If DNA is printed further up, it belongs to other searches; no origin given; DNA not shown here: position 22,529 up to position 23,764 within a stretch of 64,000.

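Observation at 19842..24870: lpxO / dedicated carrier protein / AMP-ligase / HemK-like N-methyltransferase / LplT-like MFS: an unusual envelope-lipid remodelling cluster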

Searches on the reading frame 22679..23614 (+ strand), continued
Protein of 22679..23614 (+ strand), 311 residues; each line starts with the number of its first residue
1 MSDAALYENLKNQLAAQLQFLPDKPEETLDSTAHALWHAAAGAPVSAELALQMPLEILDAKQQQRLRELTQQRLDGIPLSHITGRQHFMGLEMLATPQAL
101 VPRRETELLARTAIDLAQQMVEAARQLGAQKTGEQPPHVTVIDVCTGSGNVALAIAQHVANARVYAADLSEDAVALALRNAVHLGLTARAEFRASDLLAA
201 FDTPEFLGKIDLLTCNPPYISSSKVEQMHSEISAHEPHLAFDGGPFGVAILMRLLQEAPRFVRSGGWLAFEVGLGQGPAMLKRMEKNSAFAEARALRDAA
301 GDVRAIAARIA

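Call 17: find_related_loci(query=window:22679-23614:+, collection=genome_contigs, flank=10000)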
Query window:22679-23614:+ (311 aa) in genome_contigs; peptide patterns used: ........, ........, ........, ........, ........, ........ (x = any residue, [..] = any of these).
239 stretches matched a pattern; 16 encode a relative of the query (tblastn E <= 1e-3); 16 distinct loci.
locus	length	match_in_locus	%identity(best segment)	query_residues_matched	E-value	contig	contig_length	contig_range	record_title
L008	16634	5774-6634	59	7-309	5e-109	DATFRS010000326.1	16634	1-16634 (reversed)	MAG TPA_asm: Rhodanobacteraceae bacterium isolate SMAG_U9364 k141_3949514, whole genome shotgun sequence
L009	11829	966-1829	55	12-311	2e-104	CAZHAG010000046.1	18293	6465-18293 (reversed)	MAG TPA_asm: uncultured Gemmatimonas sp. isolate SRP237561_co1_19 genome assembly, contig: NODE_5134_length_18293_cov_7.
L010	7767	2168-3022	56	14-308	1e-103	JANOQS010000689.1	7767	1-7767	MAG: Methylibium sp. isolate VAR_4_metabat_282 VAR_4_k141_3872361, whole genome shotgun sequence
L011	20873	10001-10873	55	5-308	2e-103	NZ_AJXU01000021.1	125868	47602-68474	Rhodanobacter fulvus Jip2 contig021, whole genome shotgun sequence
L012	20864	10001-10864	55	12-311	4e-103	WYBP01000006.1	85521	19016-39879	MAG: Gemmatimonadaceae bacterium isolate GEM1 k127_78838, whole genome shotgun sequence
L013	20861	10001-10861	57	13-309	2e-102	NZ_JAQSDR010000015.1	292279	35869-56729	MAG: Aquabacterium sp. isolate D1-2020 MAG010 NODE_24_length_292279_cov_48.449679, whole genome shotgun sequence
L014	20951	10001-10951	55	1-308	1e-101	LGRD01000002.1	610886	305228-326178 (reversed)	MAG: Methylibium sp. NZG contig_1, whole genome shotgun sequence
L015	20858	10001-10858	55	14-309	8e-101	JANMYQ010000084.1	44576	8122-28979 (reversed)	MAG: Methylibium sp. isolate OTE_8_metabat_273 OTE_8_k141_2384662, whole genome shotgun sequence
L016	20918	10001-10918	54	1-309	4e-99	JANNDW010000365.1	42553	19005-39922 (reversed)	MAG: Methylibium sp. isolate OTE_75_metabat_516_sub OTE_75_k141_2878857, whole genome shotgun sequence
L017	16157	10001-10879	53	7-311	6e-96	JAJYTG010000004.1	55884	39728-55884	MAG: Proteobacteria bacterium isolate DX1.bin8 NODE_748_length_55884_cov_11.440572, whole genome shotgun sequence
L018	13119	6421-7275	51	13-309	3e-95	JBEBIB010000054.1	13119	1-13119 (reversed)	MAG: Burkholderiaceae bacterium isolate SF1_2_13 NODE_3835_length_13119_cov_19.923886, whole genome shotgun sequence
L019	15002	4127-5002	51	7-311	3e-93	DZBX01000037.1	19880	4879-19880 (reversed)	MAG TPA_asm: Rhodanobacter sp. isolate SulCav_PC08_64_68_98 SulCav_PC08-64_1790_length_19880_cov_33.380631, whole genome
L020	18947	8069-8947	52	6-309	1e-91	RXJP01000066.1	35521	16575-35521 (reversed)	MAG: Rhodocyclaceae bacterium isolate AWTP1-18 sample_65_scaffold_222, whole genome shotgun sequence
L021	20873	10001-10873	48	4-310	2e-87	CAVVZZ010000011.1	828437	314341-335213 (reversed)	MAG: Ignavibacteriota bacterium isolate MFD01872.bin.1.283 genome assembly, contig: contig_53690, whole genome shotgun s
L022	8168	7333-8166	52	10-303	1e-94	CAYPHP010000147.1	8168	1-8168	MAG TPA_asm: uncultured Acidobacteriota bacterium isolate SRP287453_co1_94 genome assembly, contig: NODE_17048_length_81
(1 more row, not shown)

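Call 21: search_protein_families(library=ncbifam, proteins=[L003:7687-9627:+, L003:10934-11923:+, L003:11920-12981:+, L005:11933-12820:+, L003:10001-10891:+, L011:8437-9978:+, L007:11067-14531:+], max_evalue=0.00001)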
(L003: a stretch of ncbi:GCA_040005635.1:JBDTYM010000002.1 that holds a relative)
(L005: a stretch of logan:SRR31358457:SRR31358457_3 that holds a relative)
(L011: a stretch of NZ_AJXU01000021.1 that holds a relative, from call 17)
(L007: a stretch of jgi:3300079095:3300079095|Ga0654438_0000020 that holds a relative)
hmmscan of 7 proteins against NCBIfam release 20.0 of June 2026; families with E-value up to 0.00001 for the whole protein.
L003:7687-9627:+ (646 aa): 9 families
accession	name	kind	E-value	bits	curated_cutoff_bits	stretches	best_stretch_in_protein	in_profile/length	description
TIGR01536.1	asn_synth_AEB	equivalog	4.9e-153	510.8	267.1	1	2-568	1-517/517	asparagine synthase (glutamine-hydrolyzing)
TIGR03108.1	eps_aminotran_1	hypoth_equivalog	1.6e-127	426.8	816.9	1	1-618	1-609/628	XrtA/PEP-CTERM system amidotransferase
TIGR03104.1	trio_amidotrans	equivalog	1e-106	357.6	570.1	2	1-384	1-385/589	N-acetylglutaminylglutamine amidotransferase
NF006949.0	PRK09431.1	equivalog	6.2e-101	338.6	499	3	1-173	1-173/554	asparagine synthase B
NF033535.1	lass_lactam_cya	exception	9.5e-69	232.6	525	2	1-392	1-393/668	lasso peptide isopeptide bond-forming cyclase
NF033561.1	macrolact_Ik_Al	subfamily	5.4e-22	78.1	300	1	91-377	53-332/561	albusnodin/ikarugamycin family macrolactam cyclase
TIGR01135.1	glmS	equivalog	3e-14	52.5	418.05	1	40-180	62-212/607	glutamine--fructose-6-phosphate transaminase (isomerizing)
NF001484.0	PRK00331.1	subfamily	3.9e-14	52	381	1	40-179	63-212/601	isomerizing glutamine--fructose-6-phosphate transaminase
TIGR01134.1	purF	equivalog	5e-11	42.6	350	1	47-166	69-200/432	amidophosphoribosyltransferase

L003:10934-11923:+ (329 aa): 9 families
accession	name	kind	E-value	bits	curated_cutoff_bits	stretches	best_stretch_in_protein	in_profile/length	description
NF002048.0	PRK00876.1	subfamily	6.2e-138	459.1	313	1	5-322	8-326/330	NAD(+) synthase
NF010587.0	PRK13980.1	equivalog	4.7e-47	160.4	255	2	168-305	112-248/267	NAD+ synthase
TIGR00552.1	nadE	equivalog_domain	1.9e-39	135.4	63.65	2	121-274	61-212/251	NAD(+) synthase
NF001979.1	PRK00768.1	equivalog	3.4e-22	79.2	250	1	164-269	127-233/266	NAD(+) synthase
NF010588.0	PRK13981.1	equivalog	2.7e-21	75.6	479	1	36-104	287-355/546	NAD+ synthase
TIGR00268.2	TIGR00268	equivalog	1.8e-10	40.5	150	1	27-98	6-77/259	ATP-dependent sacrificial sulfur transferase LarE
TIGR00884.1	guaA_Cterm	equivalog_domain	1.4e-08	34.4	338.75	0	20-96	3-78/310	glutamine-hydrolyzing GMP synthase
NF000848.1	PRK00074.1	equivalog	1.5e-08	33.8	400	1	18-69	198-248/512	glutamine-hydrolyzing GMP synthase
NF002730.0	PRK02628.1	equivalog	1.1e-06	27.1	473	1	20-101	350-431/677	NAD(+) synthase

L003:11920-12981:+ (353 aa): 0 families

L005:11933-12820:+ (295 aa): 0 families

L003:10001-10891:+ (296 aa): 13 families
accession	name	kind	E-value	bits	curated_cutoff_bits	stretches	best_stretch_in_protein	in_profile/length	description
TIGR03534.1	RF_mod_PrmC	equivalog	2.5e-60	204.1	199.1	1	51-292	20-252/253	peptide chain release factor N(5)-glutamine methyltransferase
TIGR00536.1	hemK_fam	subfamily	4e-50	170.5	115.5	1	51-295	45-281/286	HemK family protein methyltransferase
TIGR03704.1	PrmC_rel_meth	equivalog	1.4e-38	132.8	248.8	1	53-284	19-242/251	putative protein N(5)-glutamine methyltransferase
TIGR03533.1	L3_gln_methyl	equivalog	4.6e-35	121.3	229.7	1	55-261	55-254/284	50S ribosomal protein L3 N(5)-glutamine methyltransferase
NF002421.0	PRK01544.1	equivalog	3.9e-19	68.8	567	1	125-265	140-276/524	bifunctional peptide chain release factor N(5)-glutamine methyltransferase PrmC/tRNA (guanosine(46)-N7)-methyltransferase TrmB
NF011529.0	PRK14968.1-3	equivalog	2.7e-14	53.1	162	1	99-254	18-152/198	putative methyltransferase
NF011527.0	PRK14968.1-1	equivalog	1.5e-11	44.3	242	1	100-258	17-151/192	putative methyltransferase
NF011530.0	PRK14968.1-4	equivalog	3.4e-11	42.8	243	1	100-277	22-176/202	putative methyltransferase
TIGR00537.1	hemK_rel_arch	hypoth_equivalog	2.5e-10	40.4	87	1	122-253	18-135/179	HemK2/MTQ2 family protein methyltransferase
NF002910.0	PRK03522.2-3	equivalog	2.6e-08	33.3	558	1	115-204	227-317/383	23S rRNA (uracil(747)-C(5))-methyltransferase RlmC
NF001244.0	PRK00216.1-5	equivalog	1.9e-07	30.6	216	1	123-183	48-109/236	bifunctional demethylmenaquinone methyltransferase/2-methoxy-6-polyprenyl-1,4-benzoquinol methylase UbiE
TIGR01934.1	MenG_MenH_UbiE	subfamily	6.1e-07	29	158.35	1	120-182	36-96/223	ubiquinone/menaquinone biosynthesis methyltransferase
NF001790.0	PRK00517.3-3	equivalog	4.5e-06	26.2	269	1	124-202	123-198/262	50S ribosomal protein L11 methyltransferase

L011:8437-9978:+ (514 aa): 107 families (the best 25 are shown)
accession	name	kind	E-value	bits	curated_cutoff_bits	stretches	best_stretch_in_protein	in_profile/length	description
TIGR03098.1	ligase_PEP_1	hypoth_equivalog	5.2e-121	404.6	592.35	1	18-510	13-514/517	acyl-CoA ligase (AMP-forming), exosortase A system-associated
NF004837.0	PRK06187.1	subfamily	6.2e-103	344.8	476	1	18-513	21-521/531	long-chain-fatty-acid--CoA ligase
NF006182.0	PRK08316.1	subfamily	5.2e-83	279.3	663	1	10-512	17-515/523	fatty acyl-CoA synthetase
TIGR01733.1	AA-adenyl-dom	subfamily_domain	4.3e-78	262.9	317.4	1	33-445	2-409/409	amino acid adenylation domain-containing protein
NF005801.1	PRK07656.1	equivalog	1.5e-75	254.8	657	1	10-510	7-499/500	FadD3 family acyl-CoA ligase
NF005702.0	PRK07514.1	subfamily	3.9e-73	246.5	558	1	19-513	17-499/506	malonyl-CoA synthase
NF006181.0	PRK08314.1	subfamily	4.7e-70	236.4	705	1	17-513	36-553/563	long-chain-fatty-acid--CoA ligase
NF004114.0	PRK05605.1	equivalog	1.5e-69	234.8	766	2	160-511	218-566/575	long-chain-fatty-acid--CoA ligase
NF005307.0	PRK06839.1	equivalog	1.7e-68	231.4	748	1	20-513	17-492/496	o-succinylbenzoate--CoA ligase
TIGR02262.1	benz_CoA_lig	subfamily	2.4e-68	231.1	375.25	1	9-510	9-505/508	benzoate-CoA ligase family protein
NF002966.0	PRK03640.1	equivalog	5.1e-68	229.8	556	1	20-512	17-478/483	o-succinylbenzoate--CoA ligase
NF004797.0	PRK06145.1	equivalog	3.4e-66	223.6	850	1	19-511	16-492/499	acyl-CoA synthetase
NF052269.1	Staph_lig_FadD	equivalog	4.1e-66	223.3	650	1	27-512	24-491/499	long-chain-fatty-acid--CoA ligase FadD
NF004808.0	PRK06155.1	equivalog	9.2e-66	222.2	722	1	8-513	25-521/542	ATP-dependent acyl-CoA ligase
NF009233.0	PRK12583.1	subfamily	9.7e-65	219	832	1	15-512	28-548/558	fatty acid CoA ligase family protein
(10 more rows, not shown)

L007:11067-14531:+ (1154 aa): 106 families (the best 25 are shown)
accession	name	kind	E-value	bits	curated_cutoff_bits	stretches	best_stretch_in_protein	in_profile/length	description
NF006386.0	PRK08633.1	equivalog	0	1545.4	1221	1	3-1151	3-1143/1147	acyl-[ACP]--phospholipid O-acyltransferase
NF005291.0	PRK06814.1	equivalog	8.4e-182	606.8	1349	1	5-1151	7-1132/1140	acyl-[ACP]--phospholipid O-acyltransferase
NF005959.0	PRK08043.1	equivalog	4.1e-107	359.2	886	1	424-1151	6-713/719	bifunctional acyl-ACP--phospholipid O-acyltransferase/long-chain-fatty-acid--ACP ligase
NF004971.0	PRK06334.1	equivalog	4e-82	276.5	847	1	639-1152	35-536/539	long chain fatty acid--[acyl-carrier-protein] ligase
NF004837.0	PRK06187.1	subfamily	2.5e-73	247.1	476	1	667-1141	53-514/531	long-chain-fatty-acid--CoA ligase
TIGR01733.1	AA-adenyl-dom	subfamily_domain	2.2e-54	184.8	317.4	1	660-1073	10-401/409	amino acid adenylation domain-containing protein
NF004114.0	PRK05605.1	equivalog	2.7e-54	184.5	766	1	786-1139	217-559/575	long-chain-fatty-acid--CoA ligase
NF009233.0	PRK12583.1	subfamily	5.7e-54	183.5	832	1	788-1141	199-542/558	fatty acid CoA ligase family protein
NF005702.0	PRK07514.1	subfamily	6e-53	179.9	558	1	781-1140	148-491/506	malonyl-CoA synthase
NF006181.0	PRK08314.1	subfamily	9.1e-53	179.3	705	1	655-1140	58-545/563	long-chain-fatty-acid--CoA ligase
NF004758.0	PRK06087.1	equivalog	1.5e-49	168.9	736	1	664-1148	67-535/548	medium-chain fatty-acid--CoA ligase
NF004229.0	PRK05677.1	subfamily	3.1e-47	161.3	879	1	786-1134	203-540/563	long-chain-fatty-acid--CoA ligase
NF005858.0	PRK07787.1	subfamily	3.8e-46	157.5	575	1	650-1139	27-462/471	acyl-CoA synthetase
NF006182.0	PRK08316.1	subfamily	1.2e-45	156.1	663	1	668-1139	57-507/523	fatty acyl-CoA synthetase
NF005463.0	PRK07059.1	subfamily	5.1e-45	153.9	869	1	783-1139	197-546/557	long-chain-fatty-acid--CoA ligase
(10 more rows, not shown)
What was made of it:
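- The L007 fusion scores 1545 bits against PRK08633 (call 21). The PlsC domain of the fusion belongs to a bona fide Aas-type protein (call 21).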

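Call 23: find_encoding_contigs(protein=P0012, flank=10000, max_places=1)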
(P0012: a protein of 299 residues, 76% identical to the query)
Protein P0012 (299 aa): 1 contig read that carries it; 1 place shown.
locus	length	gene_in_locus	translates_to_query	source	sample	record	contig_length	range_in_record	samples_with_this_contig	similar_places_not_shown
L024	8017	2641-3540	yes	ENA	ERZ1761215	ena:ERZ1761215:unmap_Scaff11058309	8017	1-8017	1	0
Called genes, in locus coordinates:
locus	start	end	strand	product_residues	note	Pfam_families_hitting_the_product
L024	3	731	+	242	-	?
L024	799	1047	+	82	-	PF00550:PP-binding (weak)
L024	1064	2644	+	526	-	PF00501:AMP-binding, PF13193:AMP-binding_C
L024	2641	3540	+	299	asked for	PF01170:UPF0020 (weak), PF05175:MTS, PF06325:PrmA (weak), PF08241:Methyltransf_11 (faint), PF08242:Methyltransf_12 (weak), PF13649:Methyltransf_25, PF13847:Methyltransf_31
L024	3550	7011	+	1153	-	PF07690:MFS_1, PF01553:Acyltransferase, PF00501:AMP-binding, PF13193:AMP-binding_C (weak)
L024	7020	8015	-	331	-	?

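Call 24: find_encoding_contigs(protein=P0018, flank=10000, max_places=1)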
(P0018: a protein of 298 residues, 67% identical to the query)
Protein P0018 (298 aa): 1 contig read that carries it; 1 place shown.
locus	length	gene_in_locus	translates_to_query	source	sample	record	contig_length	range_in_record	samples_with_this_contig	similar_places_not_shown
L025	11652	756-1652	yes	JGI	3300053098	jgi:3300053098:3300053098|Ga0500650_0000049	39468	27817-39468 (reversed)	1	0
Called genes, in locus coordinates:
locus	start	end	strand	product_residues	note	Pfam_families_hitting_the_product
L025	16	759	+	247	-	PF00501:AMP-binding, PF13193:AMP-binding_C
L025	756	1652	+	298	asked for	PF05175:MTS, PF06325:PrmA (weak), PF03602:Cons_hypoth95 (faint), PF13847:Methyltransf_31, PF08241:Methyltransf_11 (faint), PF08242:Methyltransf_12 (weak), PF13649:Methyltransf_25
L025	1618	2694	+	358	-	PF02540:NAD_synthase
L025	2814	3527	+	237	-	-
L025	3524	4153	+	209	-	PF00132:Hexapep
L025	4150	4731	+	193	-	PF00132:Hexapep (weak)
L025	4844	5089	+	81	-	PF02604:PhdYeFM_antitox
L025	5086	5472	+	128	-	PF01850:PIN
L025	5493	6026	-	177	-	PF00132:Hexapep, PF14602:Hexapep_2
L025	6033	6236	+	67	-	-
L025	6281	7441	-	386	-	PF01041:DegT_DnrJ_EryC1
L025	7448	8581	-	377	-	PF13506:Glyco_transf_21, PF00535:Glycos_transf_2, PF13641:Glyco_tranf_2_3, PF13632:Glyco_trans_2_3 (weak)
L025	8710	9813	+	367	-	PF13439:Glyco_transf_4, PF13477:Glyco_trans_4_2, PF13579:Glyco_trans_4_4, PF20706:GT4-conflict, PF00534:Glycos_transf_1, PF13692:Glyco_trans_1_4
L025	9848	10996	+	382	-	PF00534:Glycos_transf_1, PF13692:Glyco_trans_1_4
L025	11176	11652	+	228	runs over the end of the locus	PF05711:TylF, PF13578:Methyltransf_24 (weak)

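Call 25: find_encoding_contigs(protein=P0007, flank=10000, max_places=1)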
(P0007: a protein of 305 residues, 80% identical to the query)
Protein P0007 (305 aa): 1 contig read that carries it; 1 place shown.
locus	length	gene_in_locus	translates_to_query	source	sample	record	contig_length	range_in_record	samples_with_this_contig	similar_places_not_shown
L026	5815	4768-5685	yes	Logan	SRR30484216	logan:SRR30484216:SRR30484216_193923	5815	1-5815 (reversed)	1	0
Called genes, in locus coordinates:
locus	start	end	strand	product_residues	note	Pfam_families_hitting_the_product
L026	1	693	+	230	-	?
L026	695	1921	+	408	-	PF13679:Methyltransf_32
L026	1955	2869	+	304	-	PF05118:Asp_Arg_Hydrox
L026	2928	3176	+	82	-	PF00550:PP-binding (weak)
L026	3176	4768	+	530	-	PF00501:AMP-binding, PF13193:AMP-binding_C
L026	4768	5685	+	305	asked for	PF17827:PrmC_N (weak), PF01170:UPF0020 (weak), PF03602:Cons_hypoth95 (weak), PF05175:MTS, PF06325:PrmA (weak), PF13847:Methyltransf_31, PF08241:Methyltransf_11 (weak), PF13649:Methyltransf_25, +1 more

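Call 30: search_solved_structures(query=window:22679-23614:+, max_evalue=0.00001, show_alignments=2)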
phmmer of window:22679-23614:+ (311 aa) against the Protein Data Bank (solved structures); distinct sequences matched with E-value up to 0.00001: 6.
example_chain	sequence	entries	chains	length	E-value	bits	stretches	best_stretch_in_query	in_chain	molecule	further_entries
2b3t_A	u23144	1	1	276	2e-22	83.3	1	60-298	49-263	Protein methyltransferase hemK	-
1t43_A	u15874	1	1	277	2.1e-22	83.3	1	60-298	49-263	Protein methyltransferase hemK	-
1sg9_A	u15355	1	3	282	3.1e-20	76.1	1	61-301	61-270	hemK protein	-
1nv8_A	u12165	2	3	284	3.2e-20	76.1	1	61-301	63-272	hemK protein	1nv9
1vq1_A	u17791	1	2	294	3.7e-20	75.9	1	61-301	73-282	N5-glutamine methyltransferase, HemK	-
4dzr_A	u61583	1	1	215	2e-17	66.9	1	134-307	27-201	Protein-(Glutamine-N5) methyltransferase, release factor-specific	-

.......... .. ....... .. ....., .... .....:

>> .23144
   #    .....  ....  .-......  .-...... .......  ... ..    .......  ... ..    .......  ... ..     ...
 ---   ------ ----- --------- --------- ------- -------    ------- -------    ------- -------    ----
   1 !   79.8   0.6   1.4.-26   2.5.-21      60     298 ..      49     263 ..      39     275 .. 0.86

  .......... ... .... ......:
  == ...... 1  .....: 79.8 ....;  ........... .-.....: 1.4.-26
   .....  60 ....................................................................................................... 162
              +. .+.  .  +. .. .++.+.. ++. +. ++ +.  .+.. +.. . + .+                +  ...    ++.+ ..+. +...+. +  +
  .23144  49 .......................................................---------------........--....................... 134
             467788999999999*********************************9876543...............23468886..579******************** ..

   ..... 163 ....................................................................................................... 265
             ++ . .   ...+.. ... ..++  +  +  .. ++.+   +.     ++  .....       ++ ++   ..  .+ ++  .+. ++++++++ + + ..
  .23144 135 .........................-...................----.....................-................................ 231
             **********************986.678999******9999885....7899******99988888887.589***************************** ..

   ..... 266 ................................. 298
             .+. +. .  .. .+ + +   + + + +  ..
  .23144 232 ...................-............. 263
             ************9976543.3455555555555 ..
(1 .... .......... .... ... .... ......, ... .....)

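Call 33: search_protein_families(library=pfam, proteins=[L003:11920-12981:+, L005:11933-12820:+, L001:12687-13538:+, L001:13548-15869:+, L025:2814-3527:+, L003:4265-5173:-], max_evalue=1)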
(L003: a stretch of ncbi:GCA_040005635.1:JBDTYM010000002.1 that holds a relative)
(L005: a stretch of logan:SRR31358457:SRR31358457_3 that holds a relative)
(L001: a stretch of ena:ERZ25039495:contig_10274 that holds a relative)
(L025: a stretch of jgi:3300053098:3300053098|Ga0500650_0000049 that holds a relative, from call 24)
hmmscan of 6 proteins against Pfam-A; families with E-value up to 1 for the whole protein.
L003:11920-12981:+ (353 aa): 2 families
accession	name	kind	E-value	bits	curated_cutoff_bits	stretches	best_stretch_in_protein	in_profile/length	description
PF13527.13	Acetyltransf_9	-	0.02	15.3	25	1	68-117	51-100/127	Acetyltransferase (GNAT) domain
PF00583.31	Acetyltransf_1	-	0.035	14.8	20.7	0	74-142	44-116/116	Acetyltransferase (GNAT) family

L005:11933-12820:+ (295 aa): 2 families
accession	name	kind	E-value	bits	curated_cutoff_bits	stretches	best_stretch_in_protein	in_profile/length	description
PF13472.12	Lipase_GDSL_2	-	0.01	16.8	32.9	1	118-279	39-178/178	GDSL-like Lipase/Acylhydrolase family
PF25638.1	DUF5983_N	-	0.11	12.6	27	1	246-272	16-42/56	Family of unknown function (DUF5983) N-terminal domain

L001:12687-13538:+ (283 aa): 0 families

L001:13548-15869:+ (773 aa): 1 family
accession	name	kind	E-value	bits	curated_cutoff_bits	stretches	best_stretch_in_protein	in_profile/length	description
PF23317.1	YVC1_C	-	0.012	15.4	27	1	25-83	117-175/310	Calcium channel YVC1-like, C-terminal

L025:2814-3527:+ (237 aa): 2 families
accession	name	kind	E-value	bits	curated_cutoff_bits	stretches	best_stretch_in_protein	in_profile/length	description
PF13472.12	Lipase_GDSL_2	-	9.3e-05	23.4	32.9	1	69-221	47-178/178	GDSL-like Lipase/Acylhydrolase family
PF00657.28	Lipase_GDSL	-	0.14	12.7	23.6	1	101-225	94-207/208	GDSL-like Lipase/Acylhydrolase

L003:4265-5173:- (302 aa): 2 families
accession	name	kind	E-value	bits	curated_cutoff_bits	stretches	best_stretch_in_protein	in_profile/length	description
PF13621.12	Cupin_8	-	9.8e-05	22.8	27.4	1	107-190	104-183/252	Cupin-like domain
PF08007.18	JmjC_2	-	0.05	13.6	22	1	142-248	27-123/127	JmjC domain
